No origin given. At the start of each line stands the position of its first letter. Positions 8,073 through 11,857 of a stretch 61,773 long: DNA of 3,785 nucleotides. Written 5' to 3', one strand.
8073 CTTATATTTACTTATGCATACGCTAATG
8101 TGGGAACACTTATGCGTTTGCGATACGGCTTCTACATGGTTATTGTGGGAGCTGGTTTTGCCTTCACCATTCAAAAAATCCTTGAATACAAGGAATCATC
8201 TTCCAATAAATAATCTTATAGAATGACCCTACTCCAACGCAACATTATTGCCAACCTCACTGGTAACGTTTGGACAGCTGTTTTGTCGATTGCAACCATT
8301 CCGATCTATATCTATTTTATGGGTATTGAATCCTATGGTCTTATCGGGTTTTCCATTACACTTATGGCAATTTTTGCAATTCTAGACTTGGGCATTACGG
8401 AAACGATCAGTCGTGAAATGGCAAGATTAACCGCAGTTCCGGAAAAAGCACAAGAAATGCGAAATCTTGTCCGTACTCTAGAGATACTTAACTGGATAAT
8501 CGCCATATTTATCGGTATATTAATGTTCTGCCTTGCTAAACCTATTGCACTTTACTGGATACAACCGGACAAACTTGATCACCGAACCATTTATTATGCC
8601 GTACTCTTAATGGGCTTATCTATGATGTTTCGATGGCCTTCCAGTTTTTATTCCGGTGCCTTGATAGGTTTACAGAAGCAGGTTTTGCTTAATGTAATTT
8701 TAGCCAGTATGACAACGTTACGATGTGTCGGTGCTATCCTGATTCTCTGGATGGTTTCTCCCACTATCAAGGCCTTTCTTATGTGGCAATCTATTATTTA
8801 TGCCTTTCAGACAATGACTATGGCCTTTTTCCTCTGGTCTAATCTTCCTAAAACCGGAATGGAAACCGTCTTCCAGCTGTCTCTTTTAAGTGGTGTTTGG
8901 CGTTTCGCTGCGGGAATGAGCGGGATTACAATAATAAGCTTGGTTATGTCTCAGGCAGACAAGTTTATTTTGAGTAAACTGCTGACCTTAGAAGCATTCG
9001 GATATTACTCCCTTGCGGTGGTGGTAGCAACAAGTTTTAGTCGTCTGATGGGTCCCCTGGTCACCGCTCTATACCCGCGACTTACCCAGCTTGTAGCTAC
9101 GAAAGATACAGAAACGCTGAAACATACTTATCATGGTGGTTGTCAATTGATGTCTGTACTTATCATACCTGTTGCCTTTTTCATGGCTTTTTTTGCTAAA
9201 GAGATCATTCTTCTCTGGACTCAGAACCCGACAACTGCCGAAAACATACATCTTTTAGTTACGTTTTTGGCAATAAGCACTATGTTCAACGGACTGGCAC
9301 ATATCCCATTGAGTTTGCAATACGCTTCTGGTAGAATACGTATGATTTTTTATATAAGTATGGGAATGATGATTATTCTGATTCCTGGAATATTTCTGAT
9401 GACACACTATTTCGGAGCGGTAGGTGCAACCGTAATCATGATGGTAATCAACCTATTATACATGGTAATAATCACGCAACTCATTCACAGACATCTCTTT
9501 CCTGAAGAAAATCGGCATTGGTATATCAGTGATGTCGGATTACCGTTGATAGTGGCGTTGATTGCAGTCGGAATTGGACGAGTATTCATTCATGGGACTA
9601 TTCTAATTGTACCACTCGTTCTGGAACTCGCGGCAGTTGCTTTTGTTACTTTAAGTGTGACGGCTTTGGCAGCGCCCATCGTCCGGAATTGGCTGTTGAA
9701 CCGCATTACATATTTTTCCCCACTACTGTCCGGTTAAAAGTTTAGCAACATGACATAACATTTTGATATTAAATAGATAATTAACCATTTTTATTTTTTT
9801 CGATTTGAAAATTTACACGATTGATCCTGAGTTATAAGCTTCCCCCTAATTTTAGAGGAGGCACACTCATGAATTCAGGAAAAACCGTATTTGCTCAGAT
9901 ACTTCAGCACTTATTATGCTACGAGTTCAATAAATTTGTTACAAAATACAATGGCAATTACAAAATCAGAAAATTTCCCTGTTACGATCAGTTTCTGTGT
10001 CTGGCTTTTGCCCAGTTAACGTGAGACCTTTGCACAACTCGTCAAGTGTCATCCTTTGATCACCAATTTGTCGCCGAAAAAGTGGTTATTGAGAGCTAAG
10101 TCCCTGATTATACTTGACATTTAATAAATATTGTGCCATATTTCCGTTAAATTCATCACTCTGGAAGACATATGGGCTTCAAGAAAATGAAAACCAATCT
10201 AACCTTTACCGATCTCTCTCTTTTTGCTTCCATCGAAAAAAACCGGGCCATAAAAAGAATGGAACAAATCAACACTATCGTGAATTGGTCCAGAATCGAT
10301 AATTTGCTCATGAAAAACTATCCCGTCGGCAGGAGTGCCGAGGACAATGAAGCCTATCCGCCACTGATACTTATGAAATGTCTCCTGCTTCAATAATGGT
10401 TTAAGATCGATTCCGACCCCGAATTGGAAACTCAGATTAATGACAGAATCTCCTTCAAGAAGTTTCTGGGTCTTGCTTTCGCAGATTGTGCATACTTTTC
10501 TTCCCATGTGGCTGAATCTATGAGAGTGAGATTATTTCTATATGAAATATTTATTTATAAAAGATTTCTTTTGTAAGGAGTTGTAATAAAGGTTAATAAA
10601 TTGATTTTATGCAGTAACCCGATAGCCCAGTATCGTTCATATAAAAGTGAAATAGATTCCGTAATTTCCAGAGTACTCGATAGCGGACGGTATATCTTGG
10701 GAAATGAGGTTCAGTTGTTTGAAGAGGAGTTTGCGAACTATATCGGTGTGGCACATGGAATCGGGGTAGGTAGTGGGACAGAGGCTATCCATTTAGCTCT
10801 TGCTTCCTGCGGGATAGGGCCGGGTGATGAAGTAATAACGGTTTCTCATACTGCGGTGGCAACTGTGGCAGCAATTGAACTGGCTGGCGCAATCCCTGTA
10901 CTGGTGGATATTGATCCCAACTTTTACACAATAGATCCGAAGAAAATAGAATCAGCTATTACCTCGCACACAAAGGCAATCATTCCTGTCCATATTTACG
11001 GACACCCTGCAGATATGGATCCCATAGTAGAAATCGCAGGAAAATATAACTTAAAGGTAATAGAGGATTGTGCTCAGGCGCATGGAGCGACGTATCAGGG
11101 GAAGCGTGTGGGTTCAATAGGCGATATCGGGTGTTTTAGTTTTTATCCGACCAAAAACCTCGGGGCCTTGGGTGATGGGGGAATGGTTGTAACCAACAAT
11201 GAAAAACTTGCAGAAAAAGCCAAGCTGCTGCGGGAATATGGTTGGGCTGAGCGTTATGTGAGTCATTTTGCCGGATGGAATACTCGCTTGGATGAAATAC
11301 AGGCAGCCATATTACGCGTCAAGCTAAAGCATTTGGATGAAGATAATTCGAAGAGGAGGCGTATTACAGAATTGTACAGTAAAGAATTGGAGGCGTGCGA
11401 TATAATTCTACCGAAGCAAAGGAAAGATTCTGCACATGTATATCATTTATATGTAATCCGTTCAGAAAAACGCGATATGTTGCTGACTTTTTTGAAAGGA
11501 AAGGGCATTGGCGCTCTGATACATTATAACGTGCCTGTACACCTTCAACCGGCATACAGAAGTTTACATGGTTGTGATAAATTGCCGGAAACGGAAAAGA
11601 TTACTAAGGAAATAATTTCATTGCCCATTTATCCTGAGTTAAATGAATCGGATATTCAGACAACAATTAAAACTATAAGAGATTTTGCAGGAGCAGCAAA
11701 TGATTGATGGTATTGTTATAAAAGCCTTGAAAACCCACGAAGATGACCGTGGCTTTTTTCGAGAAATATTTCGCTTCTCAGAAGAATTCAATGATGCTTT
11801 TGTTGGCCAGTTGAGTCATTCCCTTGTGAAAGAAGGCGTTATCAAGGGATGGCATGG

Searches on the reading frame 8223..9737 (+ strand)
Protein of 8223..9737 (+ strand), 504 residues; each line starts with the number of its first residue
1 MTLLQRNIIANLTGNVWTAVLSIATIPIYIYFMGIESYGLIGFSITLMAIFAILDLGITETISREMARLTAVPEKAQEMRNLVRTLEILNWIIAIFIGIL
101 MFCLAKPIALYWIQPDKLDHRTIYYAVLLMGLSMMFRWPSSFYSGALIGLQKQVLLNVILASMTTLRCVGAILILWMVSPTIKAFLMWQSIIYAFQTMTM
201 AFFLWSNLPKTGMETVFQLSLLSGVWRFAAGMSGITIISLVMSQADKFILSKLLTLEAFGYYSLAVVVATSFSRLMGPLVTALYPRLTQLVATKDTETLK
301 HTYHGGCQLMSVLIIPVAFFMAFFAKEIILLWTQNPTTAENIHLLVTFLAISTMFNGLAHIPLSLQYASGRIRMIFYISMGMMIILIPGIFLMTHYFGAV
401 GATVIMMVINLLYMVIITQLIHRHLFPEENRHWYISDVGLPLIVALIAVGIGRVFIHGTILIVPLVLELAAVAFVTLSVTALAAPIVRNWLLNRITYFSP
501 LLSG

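Call 46: search_protein_families(library=pfam, proteins=[window:8223-9737:+], max_evalue=0.000001)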
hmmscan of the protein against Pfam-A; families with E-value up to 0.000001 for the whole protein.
window:8223-9737:+ (504 aa): 2 families
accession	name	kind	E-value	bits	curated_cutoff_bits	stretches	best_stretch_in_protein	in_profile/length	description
PF01943.22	Polysacc_synt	-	5.4e-14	52.7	28.2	1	5-290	2-273/274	Polysaccharide biosynthesis protein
PF13440.11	Polysacc_synt_3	-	1.7e-13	50.9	23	1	35-331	8-282/293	Polysaccharide biosynthesis protein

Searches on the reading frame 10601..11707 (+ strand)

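Call 46: search_protein_families(library=pfam, proteins=[window:10601-11707:+], max_evalue=0.000001)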
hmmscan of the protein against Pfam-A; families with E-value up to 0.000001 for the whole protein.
window:10601-11707:+ (368 aa): 1 family
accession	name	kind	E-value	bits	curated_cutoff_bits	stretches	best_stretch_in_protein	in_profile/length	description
PF01041.23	DegT_DnrJ_EryC1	-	8.5e-129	430.3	19.8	1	15-359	4-359/360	DegT/DnrJ/EryC1/StrS aminotransferase family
